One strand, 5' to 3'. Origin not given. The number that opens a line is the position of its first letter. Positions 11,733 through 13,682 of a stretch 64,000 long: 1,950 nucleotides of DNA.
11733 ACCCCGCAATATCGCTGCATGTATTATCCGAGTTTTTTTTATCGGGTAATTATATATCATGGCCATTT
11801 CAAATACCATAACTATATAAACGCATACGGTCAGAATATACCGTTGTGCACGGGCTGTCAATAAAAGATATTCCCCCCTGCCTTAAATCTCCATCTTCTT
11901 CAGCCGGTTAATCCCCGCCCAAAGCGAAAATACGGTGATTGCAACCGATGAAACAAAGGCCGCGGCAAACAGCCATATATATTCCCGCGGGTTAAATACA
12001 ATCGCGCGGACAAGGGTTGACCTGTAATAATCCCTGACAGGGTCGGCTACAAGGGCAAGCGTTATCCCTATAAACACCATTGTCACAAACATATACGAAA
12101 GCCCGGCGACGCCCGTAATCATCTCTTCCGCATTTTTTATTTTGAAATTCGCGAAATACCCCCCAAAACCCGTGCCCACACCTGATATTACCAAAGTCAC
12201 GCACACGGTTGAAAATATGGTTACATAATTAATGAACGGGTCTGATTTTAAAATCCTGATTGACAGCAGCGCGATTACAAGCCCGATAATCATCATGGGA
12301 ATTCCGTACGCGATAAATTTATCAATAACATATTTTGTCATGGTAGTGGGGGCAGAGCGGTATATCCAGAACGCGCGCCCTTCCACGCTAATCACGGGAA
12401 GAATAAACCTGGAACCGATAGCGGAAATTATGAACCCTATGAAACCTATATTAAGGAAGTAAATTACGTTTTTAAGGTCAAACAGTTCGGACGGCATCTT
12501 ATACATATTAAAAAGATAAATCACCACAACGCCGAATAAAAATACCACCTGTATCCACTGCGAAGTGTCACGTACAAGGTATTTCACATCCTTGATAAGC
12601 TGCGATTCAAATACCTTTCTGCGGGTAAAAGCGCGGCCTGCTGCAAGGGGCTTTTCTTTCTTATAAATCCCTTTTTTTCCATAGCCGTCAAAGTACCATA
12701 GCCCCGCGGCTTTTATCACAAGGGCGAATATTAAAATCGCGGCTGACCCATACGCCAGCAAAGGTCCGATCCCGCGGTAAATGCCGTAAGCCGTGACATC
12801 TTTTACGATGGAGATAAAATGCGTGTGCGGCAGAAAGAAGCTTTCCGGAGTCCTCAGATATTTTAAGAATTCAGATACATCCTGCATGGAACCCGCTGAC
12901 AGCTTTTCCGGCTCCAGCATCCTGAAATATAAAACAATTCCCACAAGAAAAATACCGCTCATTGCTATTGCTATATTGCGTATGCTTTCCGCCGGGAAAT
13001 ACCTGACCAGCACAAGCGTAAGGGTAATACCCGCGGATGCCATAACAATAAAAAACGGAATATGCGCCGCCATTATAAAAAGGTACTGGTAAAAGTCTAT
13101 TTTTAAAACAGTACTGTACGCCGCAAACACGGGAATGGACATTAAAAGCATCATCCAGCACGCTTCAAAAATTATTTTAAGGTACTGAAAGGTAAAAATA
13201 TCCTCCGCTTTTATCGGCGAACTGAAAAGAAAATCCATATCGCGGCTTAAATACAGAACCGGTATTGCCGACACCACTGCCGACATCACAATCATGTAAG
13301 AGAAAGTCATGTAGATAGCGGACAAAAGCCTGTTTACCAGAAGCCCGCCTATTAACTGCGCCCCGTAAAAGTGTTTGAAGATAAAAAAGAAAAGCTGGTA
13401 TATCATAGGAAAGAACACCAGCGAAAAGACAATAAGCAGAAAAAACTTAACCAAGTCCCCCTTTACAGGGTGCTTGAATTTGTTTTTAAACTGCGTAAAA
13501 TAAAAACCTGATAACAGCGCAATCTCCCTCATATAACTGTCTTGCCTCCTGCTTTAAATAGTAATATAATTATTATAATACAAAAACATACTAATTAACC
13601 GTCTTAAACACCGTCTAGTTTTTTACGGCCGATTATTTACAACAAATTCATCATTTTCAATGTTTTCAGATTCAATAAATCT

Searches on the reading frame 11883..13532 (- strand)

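Call 4: search_protein_families(library=pfam, proteins=[window:11883-13532:-], max_evalue=0.01)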
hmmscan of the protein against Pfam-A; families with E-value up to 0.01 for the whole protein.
window:11883-13532:- (549 aa): 1 family
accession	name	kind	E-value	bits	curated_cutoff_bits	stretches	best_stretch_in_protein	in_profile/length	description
PF16949.11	ABC_tran_2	-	7.4e-80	269.8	25.7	1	24-549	4-542/542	Putative ATP-binding cassette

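Call 5: search_protein_families(library=ncbifam, proteins=[window:11883-13532:-], max_evalue=0.01)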
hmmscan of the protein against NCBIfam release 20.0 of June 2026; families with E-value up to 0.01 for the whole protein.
window:11883-13532:- (549 aa): 0 families
